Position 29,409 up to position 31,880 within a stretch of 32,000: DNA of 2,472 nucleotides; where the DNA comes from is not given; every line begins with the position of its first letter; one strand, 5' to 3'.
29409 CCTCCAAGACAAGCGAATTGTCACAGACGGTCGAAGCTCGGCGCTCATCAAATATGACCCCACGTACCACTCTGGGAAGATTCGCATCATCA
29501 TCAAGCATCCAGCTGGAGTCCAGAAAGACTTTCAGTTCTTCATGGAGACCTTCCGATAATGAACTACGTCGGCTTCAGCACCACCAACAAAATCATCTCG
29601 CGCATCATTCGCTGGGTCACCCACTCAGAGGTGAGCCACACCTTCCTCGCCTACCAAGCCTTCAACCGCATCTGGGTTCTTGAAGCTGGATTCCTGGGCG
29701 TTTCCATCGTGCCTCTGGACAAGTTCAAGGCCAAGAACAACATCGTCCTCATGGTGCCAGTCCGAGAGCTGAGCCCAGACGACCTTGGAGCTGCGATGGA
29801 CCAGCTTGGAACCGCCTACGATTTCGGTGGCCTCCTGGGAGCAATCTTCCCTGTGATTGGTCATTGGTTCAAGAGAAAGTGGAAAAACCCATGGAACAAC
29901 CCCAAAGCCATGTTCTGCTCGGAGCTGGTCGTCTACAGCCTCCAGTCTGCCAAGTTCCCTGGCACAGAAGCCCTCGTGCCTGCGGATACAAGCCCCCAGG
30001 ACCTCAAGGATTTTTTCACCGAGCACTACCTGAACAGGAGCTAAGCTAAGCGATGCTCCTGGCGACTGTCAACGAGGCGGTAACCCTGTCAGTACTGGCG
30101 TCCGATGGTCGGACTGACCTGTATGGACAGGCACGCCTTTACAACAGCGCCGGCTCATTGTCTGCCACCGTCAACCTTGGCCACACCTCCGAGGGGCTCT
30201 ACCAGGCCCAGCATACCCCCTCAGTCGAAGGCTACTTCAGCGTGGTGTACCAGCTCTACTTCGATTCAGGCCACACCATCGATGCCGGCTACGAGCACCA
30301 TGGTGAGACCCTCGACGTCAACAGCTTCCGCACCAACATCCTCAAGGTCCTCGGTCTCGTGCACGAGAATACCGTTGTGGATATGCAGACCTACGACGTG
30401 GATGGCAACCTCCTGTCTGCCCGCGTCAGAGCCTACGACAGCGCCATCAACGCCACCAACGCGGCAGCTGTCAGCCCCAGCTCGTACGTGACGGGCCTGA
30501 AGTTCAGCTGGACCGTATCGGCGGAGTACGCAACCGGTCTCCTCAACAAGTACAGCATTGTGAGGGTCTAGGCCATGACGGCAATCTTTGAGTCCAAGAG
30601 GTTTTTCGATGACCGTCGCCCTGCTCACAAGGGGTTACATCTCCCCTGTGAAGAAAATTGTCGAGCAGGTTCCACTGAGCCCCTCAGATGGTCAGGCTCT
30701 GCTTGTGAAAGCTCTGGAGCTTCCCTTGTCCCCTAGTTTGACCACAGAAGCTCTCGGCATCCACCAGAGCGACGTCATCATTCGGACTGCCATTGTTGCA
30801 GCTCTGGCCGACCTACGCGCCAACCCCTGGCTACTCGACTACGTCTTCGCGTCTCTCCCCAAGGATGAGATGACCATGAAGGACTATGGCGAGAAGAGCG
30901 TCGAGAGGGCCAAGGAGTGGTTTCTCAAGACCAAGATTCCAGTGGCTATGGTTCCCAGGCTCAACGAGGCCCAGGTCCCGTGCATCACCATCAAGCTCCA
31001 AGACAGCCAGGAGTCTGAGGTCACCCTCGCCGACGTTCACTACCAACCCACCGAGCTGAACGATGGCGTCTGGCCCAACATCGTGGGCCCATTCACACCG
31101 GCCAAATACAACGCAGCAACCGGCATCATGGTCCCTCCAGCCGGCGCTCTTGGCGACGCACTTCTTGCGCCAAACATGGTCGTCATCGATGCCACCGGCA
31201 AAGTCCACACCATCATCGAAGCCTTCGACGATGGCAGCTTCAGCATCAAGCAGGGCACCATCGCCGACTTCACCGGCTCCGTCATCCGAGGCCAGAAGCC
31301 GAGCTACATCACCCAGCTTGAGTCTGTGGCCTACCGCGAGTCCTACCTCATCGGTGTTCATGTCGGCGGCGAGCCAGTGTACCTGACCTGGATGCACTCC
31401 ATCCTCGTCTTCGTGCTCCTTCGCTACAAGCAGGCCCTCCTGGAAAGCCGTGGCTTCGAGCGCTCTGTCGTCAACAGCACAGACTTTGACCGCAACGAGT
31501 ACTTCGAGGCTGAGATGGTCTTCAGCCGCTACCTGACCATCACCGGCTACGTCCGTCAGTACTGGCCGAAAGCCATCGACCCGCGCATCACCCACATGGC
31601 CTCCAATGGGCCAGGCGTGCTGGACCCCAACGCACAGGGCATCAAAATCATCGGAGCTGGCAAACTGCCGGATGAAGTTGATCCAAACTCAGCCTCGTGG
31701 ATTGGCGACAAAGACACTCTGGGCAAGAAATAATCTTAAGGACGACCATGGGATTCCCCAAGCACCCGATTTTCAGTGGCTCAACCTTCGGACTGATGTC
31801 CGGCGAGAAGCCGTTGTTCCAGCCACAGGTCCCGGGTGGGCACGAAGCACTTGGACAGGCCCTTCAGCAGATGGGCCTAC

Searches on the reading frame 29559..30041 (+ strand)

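Call 16: search_protein_families(library=phrogs, proteins=[window:29559-30041:+], max_evalue=0.001)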
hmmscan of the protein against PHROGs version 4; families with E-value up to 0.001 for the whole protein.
window:29559-30041:+ (161 aa): 1 family
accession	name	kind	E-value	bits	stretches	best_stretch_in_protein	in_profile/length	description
phrog_1128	-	moron, auxiliary metabolic gene and host takeover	2e-17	64.5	1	3-151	26-166/381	enoyl-CoA hydratase/carnithine racemase-like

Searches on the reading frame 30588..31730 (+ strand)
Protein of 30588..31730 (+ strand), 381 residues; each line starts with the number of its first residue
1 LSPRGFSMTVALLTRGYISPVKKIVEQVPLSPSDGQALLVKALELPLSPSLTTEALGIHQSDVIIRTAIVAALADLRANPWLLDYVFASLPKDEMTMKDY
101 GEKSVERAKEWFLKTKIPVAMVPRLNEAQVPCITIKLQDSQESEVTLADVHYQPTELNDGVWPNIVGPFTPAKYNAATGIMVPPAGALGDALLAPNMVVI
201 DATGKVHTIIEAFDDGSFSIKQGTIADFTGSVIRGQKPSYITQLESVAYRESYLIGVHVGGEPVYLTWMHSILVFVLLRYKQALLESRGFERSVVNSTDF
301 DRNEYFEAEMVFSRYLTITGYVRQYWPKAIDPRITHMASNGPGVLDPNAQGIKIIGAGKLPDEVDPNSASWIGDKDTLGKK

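Call 16: search_protein_families(library=phrogs, proteins=[window:30588-31730:+], max_evalue=0.001)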
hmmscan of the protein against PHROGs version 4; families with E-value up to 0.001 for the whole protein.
window:30588-31730:+ (381 aa): 1 family
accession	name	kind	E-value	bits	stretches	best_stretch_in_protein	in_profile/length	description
phrog_1000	-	unknown function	1.6e-05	25.5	0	59-152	3-91/280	-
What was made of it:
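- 30588..31733 (+): 381-aa conserved gene of the same block. In most relatives it is the next rightward gene after the partner. In Mx1 one gene separates it from the tail sheath. It matches phrog_1000, of unknown function (call 16).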

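Call 18: search_protein_families(library=pfam, proteins=[window:30588-31730:+], max_evalue=0.001)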
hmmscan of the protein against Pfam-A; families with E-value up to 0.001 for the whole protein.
window:30588-31730:+ (381 aa): 0 families

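Call 63: search_solved_structures(query=A5, max_evalue=10)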
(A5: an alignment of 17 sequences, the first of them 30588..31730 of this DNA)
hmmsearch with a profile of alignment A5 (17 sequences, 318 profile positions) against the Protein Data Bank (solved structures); distinct sequences matched with E-value up to 10: 2.
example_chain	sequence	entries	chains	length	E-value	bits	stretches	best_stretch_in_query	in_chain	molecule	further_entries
2fl8_A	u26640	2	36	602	1.1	11.4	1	115-185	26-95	Baseplate structural protein Gp10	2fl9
5hx2_G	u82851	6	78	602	1.1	11.4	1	115-185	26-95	Baseplate wedge protein gp10 | gp10, baseplate wedge protein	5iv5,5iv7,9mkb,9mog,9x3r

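Call 92: search_dna_similar(query=window:30588-31730:+, collection=phages, mode=protein, max_rows=30, max_evalue=0.001)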
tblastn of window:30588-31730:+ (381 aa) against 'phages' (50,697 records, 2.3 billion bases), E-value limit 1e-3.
Records with a match: 1; places in all: 1; records where one place covers at least 80% of the query: 1.
Best place of each record, by identity: <60% 1.
By first word of the organism name: Myxococcus 1.
By host as written in the record: Myxococcus sp. 1.
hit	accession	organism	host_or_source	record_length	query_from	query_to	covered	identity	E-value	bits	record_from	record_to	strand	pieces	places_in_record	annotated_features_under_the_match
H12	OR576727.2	Myxococcus phage Mx1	Myxococcus sp.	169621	45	378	88%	38.5%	7e-59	212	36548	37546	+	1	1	hypothetical protein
